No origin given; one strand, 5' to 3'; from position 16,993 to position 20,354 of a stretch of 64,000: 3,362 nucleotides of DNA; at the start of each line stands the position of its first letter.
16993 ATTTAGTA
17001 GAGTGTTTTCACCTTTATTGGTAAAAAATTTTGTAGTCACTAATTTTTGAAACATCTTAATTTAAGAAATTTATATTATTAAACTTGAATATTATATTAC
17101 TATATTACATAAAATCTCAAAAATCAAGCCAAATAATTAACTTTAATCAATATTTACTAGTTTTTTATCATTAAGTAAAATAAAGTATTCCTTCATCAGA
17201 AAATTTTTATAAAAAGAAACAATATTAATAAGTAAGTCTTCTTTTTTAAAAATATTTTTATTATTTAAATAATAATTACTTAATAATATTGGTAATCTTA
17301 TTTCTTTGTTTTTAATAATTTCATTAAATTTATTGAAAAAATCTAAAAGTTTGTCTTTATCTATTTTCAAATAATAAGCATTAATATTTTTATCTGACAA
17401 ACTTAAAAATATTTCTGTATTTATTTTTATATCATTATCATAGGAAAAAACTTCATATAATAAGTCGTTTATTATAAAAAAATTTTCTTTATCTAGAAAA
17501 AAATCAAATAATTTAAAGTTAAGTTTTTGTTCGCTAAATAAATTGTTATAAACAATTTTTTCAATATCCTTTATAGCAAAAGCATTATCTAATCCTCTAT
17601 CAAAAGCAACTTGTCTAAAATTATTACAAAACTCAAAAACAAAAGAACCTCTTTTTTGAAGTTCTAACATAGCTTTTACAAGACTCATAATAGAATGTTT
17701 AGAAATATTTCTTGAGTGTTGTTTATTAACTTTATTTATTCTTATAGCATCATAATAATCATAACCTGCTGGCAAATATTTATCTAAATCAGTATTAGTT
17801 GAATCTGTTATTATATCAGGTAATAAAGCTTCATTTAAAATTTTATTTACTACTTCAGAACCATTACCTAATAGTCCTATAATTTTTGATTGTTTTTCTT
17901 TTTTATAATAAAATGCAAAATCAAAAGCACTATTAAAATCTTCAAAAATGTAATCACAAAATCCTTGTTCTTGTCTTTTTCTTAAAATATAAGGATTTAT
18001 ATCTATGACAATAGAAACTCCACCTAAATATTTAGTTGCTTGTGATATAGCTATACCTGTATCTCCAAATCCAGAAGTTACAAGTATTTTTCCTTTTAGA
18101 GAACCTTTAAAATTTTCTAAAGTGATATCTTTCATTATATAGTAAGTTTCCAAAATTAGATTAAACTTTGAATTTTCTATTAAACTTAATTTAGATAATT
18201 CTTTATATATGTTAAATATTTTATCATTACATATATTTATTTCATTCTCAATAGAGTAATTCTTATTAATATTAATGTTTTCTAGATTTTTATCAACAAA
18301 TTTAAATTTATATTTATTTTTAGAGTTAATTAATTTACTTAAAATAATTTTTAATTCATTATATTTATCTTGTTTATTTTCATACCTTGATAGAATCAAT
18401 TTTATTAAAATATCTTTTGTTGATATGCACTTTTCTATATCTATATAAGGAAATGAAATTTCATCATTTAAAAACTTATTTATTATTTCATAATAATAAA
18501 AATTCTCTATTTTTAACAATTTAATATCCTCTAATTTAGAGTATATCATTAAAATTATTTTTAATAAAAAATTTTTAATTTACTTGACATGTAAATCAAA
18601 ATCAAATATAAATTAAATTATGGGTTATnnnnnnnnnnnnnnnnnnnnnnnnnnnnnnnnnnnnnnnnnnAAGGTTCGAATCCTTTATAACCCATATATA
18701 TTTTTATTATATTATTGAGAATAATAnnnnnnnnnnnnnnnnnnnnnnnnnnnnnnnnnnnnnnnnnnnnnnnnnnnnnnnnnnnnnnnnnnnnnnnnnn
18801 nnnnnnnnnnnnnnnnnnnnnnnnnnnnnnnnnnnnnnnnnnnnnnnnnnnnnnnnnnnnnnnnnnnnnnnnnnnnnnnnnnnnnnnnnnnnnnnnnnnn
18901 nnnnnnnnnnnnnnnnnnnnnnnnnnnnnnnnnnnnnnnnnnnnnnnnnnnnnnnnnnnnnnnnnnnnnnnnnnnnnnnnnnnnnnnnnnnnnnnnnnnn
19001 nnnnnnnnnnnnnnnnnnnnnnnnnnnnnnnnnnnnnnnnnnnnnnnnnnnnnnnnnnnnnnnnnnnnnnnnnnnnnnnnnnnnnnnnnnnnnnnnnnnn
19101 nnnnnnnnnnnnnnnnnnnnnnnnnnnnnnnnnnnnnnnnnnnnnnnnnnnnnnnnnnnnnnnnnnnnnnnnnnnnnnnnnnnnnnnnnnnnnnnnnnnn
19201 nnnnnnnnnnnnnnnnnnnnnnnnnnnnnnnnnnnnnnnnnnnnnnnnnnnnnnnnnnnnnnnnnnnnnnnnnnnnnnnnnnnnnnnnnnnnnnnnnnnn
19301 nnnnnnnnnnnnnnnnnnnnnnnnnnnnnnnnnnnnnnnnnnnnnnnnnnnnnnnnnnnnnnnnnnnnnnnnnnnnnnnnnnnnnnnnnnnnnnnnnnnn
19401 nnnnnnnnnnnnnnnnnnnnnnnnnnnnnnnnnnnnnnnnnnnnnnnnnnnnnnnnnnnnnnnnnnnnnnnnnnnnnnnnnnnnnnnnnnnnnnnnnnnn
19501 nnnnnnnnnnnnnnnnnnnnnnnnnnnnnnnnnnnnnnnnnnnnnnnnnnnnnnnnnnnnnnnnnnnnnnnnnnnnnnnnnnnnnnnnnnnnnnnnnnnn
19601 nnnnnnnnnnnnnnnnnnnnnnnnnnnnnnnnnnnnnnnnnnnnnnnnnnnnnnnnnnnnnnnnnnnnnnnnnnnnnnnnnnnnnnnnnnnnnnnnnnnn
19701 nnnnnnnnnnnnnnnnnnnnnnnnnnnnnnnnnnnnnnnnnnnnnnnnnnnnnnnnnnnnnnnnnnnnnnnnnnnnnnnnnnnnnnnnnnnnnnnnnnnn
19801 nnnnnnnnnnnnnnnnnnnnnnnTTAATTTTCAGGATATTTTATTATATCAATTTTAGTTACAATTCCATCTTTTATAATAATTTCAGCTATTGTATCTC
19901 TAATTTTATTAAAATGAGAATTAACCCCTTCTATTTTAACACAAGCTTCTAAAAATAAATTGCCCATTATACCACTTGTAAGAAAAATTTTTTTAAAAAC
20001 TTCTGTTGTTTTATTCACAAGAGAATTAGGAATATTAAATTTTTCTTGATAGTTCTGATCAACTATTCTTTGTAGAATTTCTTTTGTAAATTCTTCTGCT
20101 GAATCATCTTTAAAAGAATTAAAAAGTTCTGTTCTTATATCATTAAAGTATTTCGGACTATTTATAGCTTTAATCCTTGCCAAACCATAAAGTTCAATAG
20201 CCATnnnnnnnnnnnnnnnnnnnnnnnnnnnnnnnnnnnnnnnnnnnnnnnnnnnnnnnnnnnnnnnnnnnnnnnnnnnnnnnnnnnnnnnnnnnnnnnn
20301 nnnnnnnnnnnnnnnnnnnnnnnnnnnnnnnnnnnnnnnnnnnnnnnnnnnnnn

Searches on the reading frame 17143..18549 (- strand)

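Call 47: search_protein_families(library=pfam, proteins=[window:17143-18549:-], max_evalue=0.001)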
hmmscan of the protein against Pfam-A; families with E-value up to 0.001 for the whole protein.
window:17143-18549:- (468 aa): 1 family
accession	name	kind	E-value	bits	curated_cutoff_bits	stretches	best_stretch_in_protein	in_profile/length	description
PF01175.24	Urocanase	-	9.7e-40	136.9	23.2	1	135-327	9-203/209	Urocanase Rossmann-like domain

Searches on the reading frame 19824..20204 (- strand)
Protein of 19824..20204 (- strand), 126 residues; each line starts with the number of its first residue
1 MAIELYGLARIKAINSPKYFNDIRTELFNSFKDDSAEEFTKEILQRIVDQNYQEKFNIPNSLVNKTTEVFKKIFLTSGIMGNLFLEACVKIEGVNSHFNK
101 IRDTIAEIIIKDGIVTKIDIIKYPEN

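Call 4: search_protein_families(library=pfam, proteins=[window:19824-20204:-], max_evalue=1)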
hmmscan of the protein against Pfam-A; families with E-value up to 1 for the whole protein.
window:19824-20204:- (126 aa): 4 families
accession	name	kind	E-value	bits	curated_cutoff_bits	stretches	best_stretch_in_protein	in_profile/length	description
PF18827.6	LPD14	-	0.00057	20.3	27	1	11-97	51-131/136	Large polyvalent protein-associated domain 14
PF05698.19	Trigger_C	-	0.0097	16.4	22.7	1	21-78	7-61/162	Bacterial trigger factor protein (TF) C-terminus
PF00615.24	RGS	-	0.037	14.8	23.9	1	28-88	37-93/117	Regulator of G protein signaling domain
PF18486.7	PUB_1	-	0.17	12.2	31.2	1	19-50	8-39/64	PNGase/UBA- or UBX-containing domain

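Call 5: search_protein_families(library=ncbifam, proteins=[window:19824-20204:-], max_evalue=1)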
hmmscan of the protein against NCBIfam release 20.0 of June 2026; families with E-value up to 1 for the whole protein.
window:19824-20204:- (126 aa): 1 family
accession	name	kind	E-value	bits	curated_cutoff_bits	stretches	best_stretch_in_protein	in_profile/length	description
TIGR00115.1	tig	equivalog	0.0024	16.8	180.2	1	21-75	258-309/410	trigger factor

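Call 53: search_protein_families(library=phrogs, proteins=[window:19824-20204:-], max_evalue=0.01)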
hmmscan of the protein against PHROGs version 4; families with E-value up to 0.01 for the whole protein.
window:19824-20204:- (126 aa): 0 families

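Call 54: search_protein_families(library=padloc, proteins=[window:19824-20204:-], max_evalue=0.01)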
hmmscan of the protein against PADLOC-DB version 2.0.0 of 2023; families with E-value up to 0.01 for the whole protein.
window:19824-20204:- (126 aa): 0 families

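Call 72: search_solved_structures(query=A4, max_evalue=10)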
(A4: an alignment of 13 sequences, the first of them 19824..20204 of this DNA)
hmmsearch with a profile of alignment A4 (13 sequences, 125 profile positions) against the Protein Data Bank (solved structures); distinct sequences matched with E-value up to 10: 12.
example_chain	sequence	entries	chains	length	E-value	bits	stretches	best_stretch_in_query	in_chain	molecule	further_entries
8eoz_B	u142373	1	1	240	0.041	17.2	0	63-88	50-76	C3HR3_4r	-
6xyw_AO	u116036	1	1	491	0.059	16.7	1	44-90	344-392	Pentatricopeptide repeat-containing protein At1g60770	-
5h78_A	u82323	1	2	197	0.06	16.7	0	43-77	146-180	cAMP-dependent protein kinase type II-alpha regulatory subunit,DHR14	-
5h7c_A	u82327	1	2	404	0.088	16.2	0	43-77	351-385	Immunoglobulin G-binding protein A, DHR14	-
2qgs_A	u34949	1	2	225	0.11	15.8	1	25-83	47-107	Protein SE1688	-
5cwh_A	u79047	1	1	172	0.13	15.6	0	43-77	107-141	Designed helical repeat protein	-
5frg_A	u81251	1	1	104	0.42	14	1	25-72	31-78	FORMIN-BINDING PROTEIN 1-LIKE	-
2lse_A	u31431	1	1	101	0.57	13.5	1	25-81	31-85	Four Helix Bundle Protein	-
6nuw_C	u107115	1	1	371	0.73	13.2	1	19-73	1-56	Inner kinetochore subunit MCM21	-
9nzh_A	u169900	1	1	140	0.92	12.9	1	26-73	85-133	Amylin-NHO-18 Binder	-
6sg9_F4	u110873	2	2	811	1.2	12.5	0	13-59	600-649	mt-SAF4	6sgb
9hny_F4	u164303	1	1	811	1.5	12.1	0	13-57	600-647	Methyltranfer_dom domain-containing protein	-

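Call 74: search_protein_families(library=pfam, alignment_id=A4, max_evalue=0.1)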
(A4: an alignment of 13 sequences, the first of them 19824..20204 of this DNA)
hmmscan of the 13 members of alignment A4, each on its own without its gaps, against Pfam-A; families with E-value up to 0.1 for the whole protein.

A. member 1, window:19824-20204:- (126 aa): 3 families
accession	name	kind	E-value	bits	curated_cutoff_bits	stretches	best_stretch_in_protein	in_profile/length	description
PF18827.6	LPD14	-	0.00057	20.3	27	1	11-97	51-131/136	Large polyvalent protein-associated domain 14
PF05698.19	Trigger_C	-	0.0097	16.4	22.7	1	21-78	7-61/162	Bacterial trigger factor protein (TF) C-terminus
PF00615.24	RGS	-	0.037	14.8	23.9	1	28-88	37-93/117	Regulator of G protein signaling domain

B. families by the number of members that match (of 13 scanned): 7 families
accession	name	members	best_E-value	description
PF18827.6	LPD14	1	0.00057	Large polyvalent protein-associated domain 14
PF05698.19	Trigger_C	1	0.0097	Bacterial trigger factor protein (TF) C-terminus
PF14829.11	GPAT_N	1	0.015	Glycerol-3-phosphate acyltransferase N-terminal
PF14674.12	FANCI_S1-cap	1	0.03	FANCI solenoid 1 cap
PF00615.24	RGS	1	0.037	Regulator of G protein signaling domain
PF07482.16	DUF1522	1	0.041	Domain of Unknown Function (DUF1522)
PF04223.18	CitF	1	0.042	Citrate lyase, alpha subunit (CitF)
